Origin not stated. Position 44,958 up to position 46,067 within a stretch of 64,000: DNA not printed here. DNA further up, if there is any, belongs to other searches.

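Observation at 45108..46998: DHH/DHHA1 phosphoesterase, RNR-C-terminal-like fragment and ASCH protein in one accessory cluster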

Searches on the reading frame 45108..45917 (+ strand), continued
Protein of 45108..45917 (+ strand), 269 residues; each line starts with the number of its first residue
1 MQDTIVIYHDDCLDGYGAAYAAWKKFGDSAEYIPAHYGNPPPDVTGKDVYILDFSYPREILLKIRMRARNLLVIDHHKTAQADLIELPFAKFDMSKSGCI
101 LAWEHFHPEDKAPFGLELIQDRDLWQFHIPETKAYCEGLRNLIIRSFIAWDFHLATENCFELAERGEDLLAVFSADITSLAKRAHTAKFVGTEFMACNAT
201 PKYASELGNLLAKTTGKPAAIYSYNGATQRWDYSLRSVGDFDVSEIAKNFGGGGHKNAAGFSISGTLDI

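Call 66: find_related_loci(query=A1, collection=genome_contigs, flank=6000)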
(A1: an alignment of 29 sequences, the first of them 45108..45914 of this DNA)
Query A1 (269 aa) in genome_contigs; peptide patterns used: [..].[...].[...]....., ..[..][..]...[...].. (x = any residue, [..] = any of these).
600 stretches matched a pattern (row limit reached: there are more); 302 encode a relative of the query (tblastn E <= 1e-3); the best 80 are kept; 80 distinct loci.
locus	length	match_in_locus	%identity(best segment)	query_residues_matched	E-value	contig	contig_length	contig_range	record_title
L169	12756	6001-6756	42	6-263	1e-60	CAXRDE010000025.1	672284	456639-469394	MAG: Candidatus Sericytochromatia bacterium isolate CJ05B_2.89 genome assembly, contig: k141_810869, whole genome shotgu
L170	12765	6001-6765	41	4-263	5e-59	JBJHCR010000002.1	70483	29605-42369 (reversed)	MAG: Vulcanimicrobiota bacterium isolate SF2967_J5348.metabat_sens.001 NODE_485_length_70483_cov_1.278100, whole genome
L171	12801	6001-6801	42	4-263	1e-57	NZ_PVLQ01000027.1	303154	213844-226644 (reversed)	Malikia granosa strain P1 contig_27, whole genome shotgun sequence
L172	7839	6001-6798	39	2-263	1e-55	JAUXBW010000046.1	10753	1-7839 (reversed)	MAG: Methyloprofundus sp. isolate CSMAG_2809 CSMAG_2809_k117_3578156_length_10753_cov_29.0000, whole genome shotgun sequ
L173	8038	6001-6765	40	3-261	7e-55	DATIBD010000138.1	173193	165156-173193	MAG TPA_asm: Vicinamibacteria bacterium isolate SMAG_U16281 k141_508206, whole genome shotgun sequence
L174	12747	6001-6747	40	5-261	2e-54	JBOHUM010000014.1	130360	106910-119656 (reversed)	MAG: Candidatus Dormibacteria bacterium isolate TC-S_metawrap_bin.173 k127_1274711, whole genome shotgun sequence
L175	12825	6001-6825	40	6-264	3e-54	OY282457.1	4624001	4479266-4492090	MAG: uncultured Candidatus Binatia bacterium genome assembly, chromosome: 1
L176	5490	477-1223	40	5-261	4e-53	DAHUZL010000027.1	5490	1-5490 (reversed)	MAG TPA_asm: Candidatus Dormiibacterota bacterium isolate clean280 k141_521638, whole genome shotgun sequence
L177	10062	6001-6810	36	1-264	1e-52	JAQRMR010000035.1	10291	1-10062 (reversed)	MAG: Methyloprofundus sp. isolate MAG1 MAG4_35, whole genome shotgun sequence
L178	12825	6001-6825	39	6-264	2e-52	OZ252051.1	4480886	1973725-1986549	MAG: uncultured Candidatus Binatia bacterium isolate b4184f84-54dd-4777-b1f7-7d436cdf621f genome assembly, chromosome: 1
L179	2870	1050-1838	37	1-262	1e-51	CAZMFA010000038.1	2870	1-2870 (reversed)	MAG TPA_asm: uncultured Candidatus Saccharibacteria bacterium isolate SRP271791_co2_64 genome assembly, contig: NODE_125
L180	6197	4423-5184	38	2-264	3e-49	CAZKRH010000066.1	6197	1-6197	MAG TPA_asm: uncultured Nitrospiraceae bacterium isolate binchicken_co244_8 genome assembly, contig: k141_1466711, whole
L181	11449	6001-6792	38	5-263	1e-48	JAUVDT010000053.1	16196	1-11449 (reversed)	MAG: Gammaproteobacteria bacterium isolate CSMAG_304 CSMAG_304_k141_1008358_length_16196_cov_11.0000, whole genome shotg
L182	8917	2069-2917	39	3-263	1e-48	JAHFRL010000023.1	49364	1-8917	MAG: Betaproteobacteria bacterium isolate nzgw573 NODE_65_length_49365_cov_20.189160, whole genome shotgun sequence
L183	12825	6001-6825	38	4-264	6e-48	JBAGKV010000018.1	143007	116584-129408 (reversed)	Janthinobacterium sp. LPB2021202312-11-4 18, whole genome shotgun sequence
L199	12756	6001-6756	39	4-264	1e-40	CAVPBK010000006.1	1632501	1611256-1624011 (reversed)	MAG: Nitrospirota bacterium isolate MFD00031.bin.1.108 genome assembly, contig: contig_561, whole genome shotgun sequenc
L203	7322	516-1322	35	2-267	6e-40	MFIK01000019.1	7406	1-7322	MAG: Candidatus Giovannonibacteria bacterium RIFCSPLOWO2_02_FULL_43_54 rifcsplowo2_02_scaffold_18214, whole genome shotg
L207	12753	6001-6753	37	5-264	7e-39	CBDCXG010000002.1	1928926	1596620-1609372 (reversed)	MAG: Nitrospirales bacterium isolate b3ade8c3-4c06-4dae-9f89-d84d87e6a0c1 genome assembly, contig: contig_2, whole genom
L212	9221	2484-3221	35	2-247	6e-38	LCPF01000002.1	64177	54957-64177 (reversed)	MAG: Candidatus Jorgensenbacteria bacterium GW2011_GWA1_48_11 UY23_C0002, whole genome shotgun sequence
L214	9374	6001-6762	35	2-250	3e-37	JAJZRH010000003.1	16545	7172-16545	MAG: bacterium isolate SKS1.bin80 NODE_6242_length_16545_cov_1.373553, whole genome shotgun sequence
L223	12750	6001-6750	37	5-263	6e-35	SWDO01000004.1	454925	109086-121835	MAG: Nitrospira sp. isolate RSF5 Nitrospira_sp_RSF5_4, whole genome shotgun sequence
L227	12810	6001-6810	33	5-264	7e-34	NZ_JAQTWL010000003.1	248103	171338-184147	MAG: Rhodoferax sp. isolate STC_11 NODE_90_length_248103_cov_6.005472_Sandtown_C, whole genome shotgun sequence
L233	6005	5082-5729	33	52-263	2e-27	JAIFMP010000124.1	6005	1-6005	MAG: Hydrogenophaga sp. isolate Bin_4_4 scaffold_49267, whole genome shotgun sequence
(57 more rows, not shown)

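Call 87: search_protein_families(library=pfam, proteins=[L207:6859-7575:+, L223:4794-5876:+, L233:3683-4696:-, L199:3912-4757:+, L203:1331-1774:+, L212:1328-2431:+, L171:5887-7056:-, L180:1791-2948:-, L214:4291-5091:+, L227:4574-5533:+], max_evalue=0.001)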
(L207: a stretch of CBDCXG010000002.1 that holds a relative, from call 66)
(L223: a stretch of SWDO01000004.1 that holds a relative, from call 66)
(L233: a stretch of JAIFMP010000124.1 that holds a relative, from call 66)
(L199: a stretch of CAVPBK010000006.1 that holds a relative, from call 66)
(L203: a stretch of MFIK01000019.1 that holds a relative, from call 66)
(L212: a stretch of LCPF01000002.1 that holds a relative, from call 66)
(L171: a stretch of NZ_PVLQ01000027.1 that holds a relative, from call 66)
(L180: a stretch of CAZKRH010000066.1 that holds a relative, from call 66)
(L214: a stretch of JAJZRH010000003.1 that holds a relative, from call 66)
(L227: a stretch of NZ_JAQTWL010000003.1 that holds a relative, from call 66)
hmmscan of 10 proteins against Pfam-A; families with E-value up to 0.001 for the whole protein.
L207:6859-7575:+ (238 aa): 2 families
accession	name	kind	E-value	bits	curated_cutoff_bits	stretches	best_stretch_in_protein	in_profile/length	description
PF01694.28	Rhomboid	-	5.3e-35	121.1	22.6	1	71-216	6-138/143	Rhomboid domain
PF08551.15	DUF1751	-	0.0002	22.3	22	1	70-125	9-64/99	Eukaryotic integral membrane protein (DUF1751)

L223:4794-5876:+ (360 aa): 3 families
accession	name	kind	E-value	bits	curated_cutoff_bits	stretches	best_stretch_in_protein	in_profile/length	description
PF03641.19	Lysine_decarbox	-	1.7e-24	86.9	27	1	137-270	5-130/131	Possible lysine decarboxylase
PF18306.6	LDcluster4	-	6.9e-11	42.4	26.3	1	95-204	3-109/151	SLOG cluster4 family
PF02481.21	DNA_processg_A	-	0.00039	20.1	29.6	1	92-148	43-97/212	DNA recombination-mediator protein A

L233:3683-4696:- (337 aa): 3 families
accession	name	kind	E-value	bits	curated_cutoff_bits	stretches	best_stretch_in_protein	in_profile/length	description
PF00005.33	ABC_tran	-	1.8e-34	119.7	25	1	29-170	2-136/137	ABC transporter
PF08402.16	TOBE_2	-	4.4e-10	40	21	1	253-333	1-74/76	TOBE domain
PF13304.12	AAA_21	-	8.3e-05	23.2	27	0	127-204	222-301/304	AAA domain, putative AbiEii toxin, Type IV TA system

L199:3912-4757:+ (281 aa): 2 families
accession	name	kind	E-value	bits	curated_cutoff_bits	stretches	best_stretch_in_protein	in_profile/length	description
PF00571.33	CBS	-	1.9e-11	44.6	24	1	107-157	1-52/57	CBS domain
PF07238.19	PilZ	-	0.00026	21.7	22.5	1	162-270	3-100/102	PilZ domain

L203:1331-1774:+ (147 aa): 2 families
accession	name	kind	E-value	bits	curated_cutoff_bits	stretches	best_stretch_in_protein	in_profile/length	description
PF13456.12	RVT_3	-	5.6e-19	68.7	21.6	1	11-138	2-123/123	Reverse transcriptase-like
PF00075.30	RNase_H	-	1.6e-12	48.3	25.8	1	5-138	2-139/141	RNase H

L212:1328-2431:+ (367 aa): 1 family
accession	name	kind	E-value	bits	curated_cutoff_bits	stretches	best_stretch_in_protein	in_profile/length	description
PF00162.24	PGK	-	1.6e-99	333.9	27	1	14-357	7-379/379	Phosphoglycerate kinase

L171:5887-7056:- (389 aa): 0 families

L180:1791-2948:- (385 aa): 1 family
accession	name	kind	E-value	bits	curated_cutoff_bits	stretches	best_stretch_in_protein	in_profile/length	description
PF01207.24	Dus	-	1.1e-61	209.1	20.4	2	178-366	122-303/311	Dihydrouridine synthase (Dus)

L214:4291-5091:+ (266 aa): 2 families
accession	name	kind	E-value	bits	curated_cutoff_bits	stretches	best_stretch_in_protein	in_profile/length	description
PF00588.24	SpoU_methylase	-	6.1e-38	130.5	29.7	1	117-256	3-142/142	SpoU rRNA Methylase family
PF08032.17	SpoU_sub_bind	-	8.3e-10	39.3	22.8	1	25-96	1-73/76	RNA 2'-O ribose methyltransferase substrate binding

L227:4574-5533:+ (319 aa): 3 families
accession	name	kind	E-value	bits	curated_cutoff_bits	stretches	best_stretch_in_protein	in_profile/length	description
PF01926.29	MMR_HSR1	-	1.9e-15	57.4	21.9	1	116-175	1-57/113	50S ribosome-binding GTPase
PF02421.24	FeoB_N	-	2.8e-07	30.6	27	1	116-169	2-57/156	Ferrous iron transport protein B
PF03193.22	RsgA_GTPase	-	4.7e-06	27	30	1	18-169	20-168/174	RsgA GTPase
